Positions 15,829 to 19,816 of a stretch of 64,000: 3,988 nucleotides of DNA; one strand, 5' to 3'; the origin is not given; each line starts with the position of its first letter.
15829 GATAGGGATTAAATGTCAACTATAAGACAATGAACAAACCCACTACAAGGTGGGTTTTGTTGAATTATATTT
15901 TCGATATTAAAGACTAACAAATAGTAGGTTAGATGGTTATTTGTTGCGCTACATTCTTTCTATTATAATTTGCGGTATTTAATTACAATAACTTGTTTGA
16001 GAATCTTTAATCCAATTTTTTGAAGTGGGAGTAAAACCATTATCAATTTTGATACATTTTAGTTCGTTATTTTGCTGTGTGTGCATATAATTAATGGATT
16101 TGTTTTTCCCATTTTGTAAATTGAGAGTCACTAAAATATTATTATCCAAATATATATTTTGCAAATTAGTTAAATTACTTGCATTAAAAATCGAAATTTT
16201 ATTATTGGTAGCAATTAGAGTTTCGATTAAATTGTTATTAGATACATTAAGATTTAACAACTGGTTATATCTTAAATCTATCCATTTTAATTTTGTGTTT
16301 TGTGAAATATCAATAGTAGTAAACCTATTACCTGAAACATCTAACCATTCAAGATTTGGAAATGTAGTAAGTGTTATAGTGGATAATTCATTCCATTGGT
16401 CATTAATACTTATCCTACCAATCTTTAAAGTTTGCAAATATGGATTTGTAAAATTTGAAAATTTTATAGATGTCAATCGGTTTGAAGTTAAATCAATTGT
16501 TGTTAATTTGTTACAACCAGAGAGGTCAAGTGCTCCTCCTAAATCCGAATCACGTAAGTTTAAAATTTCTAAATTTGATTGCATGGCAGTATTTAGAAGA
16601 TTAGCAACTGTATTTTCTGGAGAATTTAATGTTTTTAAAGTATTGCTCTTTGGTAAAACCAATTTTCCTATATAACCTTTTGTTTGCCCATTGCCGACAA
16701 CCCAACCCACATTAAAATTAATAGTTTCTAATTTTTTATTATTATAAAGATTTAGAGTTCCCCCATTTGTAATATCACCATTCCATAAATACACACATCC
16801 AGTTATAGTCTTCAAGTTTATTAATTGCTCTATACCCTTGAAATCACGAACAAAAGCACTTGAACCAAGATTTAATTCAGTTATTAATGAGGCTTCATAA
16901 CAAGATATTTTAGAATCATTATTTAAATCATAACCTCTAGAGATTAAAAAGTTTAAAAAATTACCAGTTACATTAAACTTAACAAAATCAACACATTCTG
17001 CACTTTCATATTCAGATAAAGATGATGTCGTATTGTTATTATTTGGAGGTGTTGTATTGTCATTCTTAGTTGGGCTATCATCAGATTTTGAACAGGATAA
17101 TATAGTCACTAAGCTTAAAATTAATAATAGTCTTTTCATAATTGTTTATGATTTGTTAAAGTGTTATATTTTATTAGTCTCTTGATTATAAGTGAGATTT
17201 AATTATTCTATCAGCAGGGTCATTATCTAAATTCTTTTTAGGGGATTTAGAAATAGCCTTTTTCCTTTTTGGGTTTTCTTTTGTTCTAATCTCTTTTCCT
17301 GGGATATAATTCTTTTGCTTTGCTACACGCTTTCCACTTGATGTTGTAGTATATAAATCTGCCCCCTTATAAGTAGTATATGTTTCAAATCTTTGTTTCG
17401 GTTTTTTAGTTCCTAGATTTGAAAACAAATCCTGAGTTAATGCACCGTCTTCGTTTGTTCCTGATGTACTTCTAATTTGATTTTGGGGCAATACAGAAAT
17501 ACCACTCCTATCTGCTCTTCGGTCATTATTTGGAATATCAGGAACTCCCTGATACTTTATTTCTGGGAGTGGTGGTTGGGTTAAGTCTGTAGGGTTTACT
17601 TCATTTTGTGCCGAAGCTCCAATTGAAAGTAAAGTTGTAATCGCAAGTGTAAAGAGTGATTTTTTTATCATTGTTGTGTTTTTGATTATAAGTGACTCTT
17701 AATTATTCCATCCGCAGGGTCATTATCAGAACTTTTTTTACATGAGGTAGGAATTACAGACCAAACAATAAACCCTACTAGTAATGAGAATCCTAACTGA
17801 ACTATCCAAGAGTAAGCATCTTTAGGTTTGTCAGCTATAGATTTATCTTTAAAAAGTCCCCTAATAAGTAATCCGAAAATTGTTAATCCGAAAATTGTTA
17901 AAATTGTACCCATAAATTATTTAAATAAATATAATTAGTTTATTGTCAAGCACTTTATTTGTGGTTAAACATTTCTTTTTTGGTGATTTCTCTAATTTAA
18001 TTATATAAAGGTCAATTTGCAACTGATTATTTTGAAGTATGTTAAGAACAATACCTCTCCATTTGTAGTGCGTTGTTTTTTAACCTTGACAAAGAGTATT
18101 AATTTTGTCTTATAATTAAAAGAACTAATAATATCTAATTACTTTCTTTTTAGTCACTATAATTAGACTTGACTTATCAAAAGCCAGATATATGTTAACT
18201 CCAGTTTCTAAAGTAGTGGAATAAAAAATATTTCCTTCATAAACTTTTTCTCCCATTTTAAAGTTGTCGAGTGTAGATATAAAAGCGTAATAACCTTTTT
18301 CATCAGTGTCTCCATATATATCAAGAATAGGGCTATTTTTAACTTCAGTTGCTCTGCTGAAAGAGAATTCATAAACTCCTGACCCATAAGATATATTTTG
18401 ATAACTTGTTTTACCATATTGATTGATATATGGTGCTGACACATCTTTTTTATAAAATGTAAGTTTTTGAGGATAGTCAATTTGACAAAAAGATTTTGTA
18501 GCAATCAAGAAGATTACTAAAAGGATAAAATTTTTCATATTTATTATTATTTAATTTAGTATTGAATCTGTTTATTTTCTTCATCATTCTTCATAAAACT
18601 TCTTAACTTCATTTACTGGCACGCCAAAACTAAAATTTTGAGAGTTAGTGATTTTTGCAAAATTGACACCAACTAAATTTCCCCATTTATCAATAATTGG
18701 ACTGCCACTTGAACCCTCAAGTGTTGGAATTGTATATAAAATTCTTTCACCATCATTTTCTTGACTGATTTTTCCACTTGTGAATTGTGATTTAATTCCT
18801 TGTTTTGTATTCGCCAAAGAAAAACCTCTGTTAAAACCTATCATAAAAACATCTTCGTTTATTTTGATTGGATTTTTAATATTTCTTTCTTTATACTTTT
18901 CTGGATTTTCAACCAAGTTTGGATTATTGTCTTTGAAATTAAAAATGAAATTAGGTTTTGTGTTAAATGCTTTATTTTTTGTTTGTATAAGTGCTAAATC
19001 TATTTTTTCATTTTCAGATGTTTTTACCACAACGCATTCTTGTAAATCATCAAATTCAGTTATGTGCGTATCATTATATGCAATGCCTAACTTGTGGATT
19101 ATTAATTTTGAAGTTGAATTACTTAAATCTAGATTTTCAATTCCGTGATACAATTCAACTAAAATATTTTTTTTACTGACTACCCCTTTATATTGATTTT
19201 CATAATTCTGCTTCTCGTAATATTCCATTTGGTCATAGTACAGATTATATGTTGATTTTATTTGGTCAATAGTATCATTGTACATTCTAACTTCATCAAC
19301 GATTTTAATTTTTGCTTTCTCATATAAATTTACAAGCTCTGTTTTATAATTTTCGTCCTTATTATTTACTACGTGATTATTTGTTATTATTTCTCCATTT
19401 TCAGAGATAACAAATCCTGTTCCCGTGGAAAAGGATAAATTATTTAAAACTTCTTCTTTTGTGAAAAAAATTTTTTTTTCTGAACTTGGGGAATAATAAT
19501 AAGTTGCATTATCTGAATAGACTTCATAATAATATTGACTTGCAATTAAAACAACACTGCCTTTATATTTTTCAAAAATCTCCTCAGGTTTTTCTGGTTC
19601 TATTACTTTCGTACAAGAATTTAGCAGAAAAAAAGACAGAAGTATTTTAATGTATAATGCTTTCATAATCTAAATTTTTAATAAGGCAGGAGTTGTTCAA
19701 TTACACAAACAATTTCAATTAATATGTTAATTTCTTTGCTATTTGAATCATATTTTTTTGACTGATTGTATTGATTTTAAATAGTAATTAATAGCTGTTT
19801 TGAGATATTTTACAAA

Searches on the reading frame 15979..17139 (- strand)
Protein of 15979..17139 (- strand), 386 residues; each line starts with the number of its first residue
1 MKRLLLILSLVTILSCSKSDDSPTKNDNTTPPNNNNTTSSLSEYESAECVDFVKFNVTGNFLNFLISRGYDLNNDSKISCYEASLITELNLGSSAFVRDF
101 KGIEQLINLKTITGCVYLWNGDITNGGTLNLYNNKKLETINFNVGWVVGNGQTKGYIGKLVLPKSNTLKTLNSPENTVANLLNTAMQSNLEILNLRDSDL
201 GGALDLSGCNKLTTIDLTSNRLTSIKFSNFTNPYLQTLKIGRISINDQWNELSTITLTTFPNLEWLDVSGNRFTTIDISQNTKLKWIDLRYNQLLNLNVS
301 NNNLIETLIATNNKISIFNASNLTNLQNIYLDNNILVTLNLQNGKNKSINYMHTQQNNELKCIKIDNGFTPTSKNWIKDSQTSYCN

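Call 40: search_protein_families(library=pfam, proteins=[window:15979-17139:-], max_evalue=0.001)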
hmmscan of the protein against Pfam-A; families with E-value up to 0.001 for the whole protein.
window:15979-17139:- (386 aa): 1 family
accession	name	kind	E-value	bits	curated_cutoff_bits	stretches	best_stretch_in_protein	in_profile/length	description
PF13855.12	LRR_8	-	8.1e-10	38.8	27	2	211-273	2-61/61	Leucine rich repeat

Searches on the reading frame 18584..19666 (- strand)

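Call 40: search_protein_families(library=pfam, proteins=[window:18584-19666:-], max_evalue=0.001)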
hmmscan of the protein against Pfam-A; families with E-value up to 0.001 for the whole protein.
window:18584-19666:- (360 aa): 3 families
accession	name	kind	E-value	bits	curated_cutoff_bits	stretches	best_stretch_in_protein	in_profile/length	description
PF13365.12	Trypsin_2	-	3.2e-16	60.8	27.6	2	213-334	43-144/144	Trypsin-like peptidase domain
PF00089.32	Trypsin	-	1.9e-06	28.3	20.6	0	78-109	19-52/220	Trypsin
PF10459.15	Peptidase_S46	-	0.00039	19.7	22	0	314-339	629-654/698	Peptidase S46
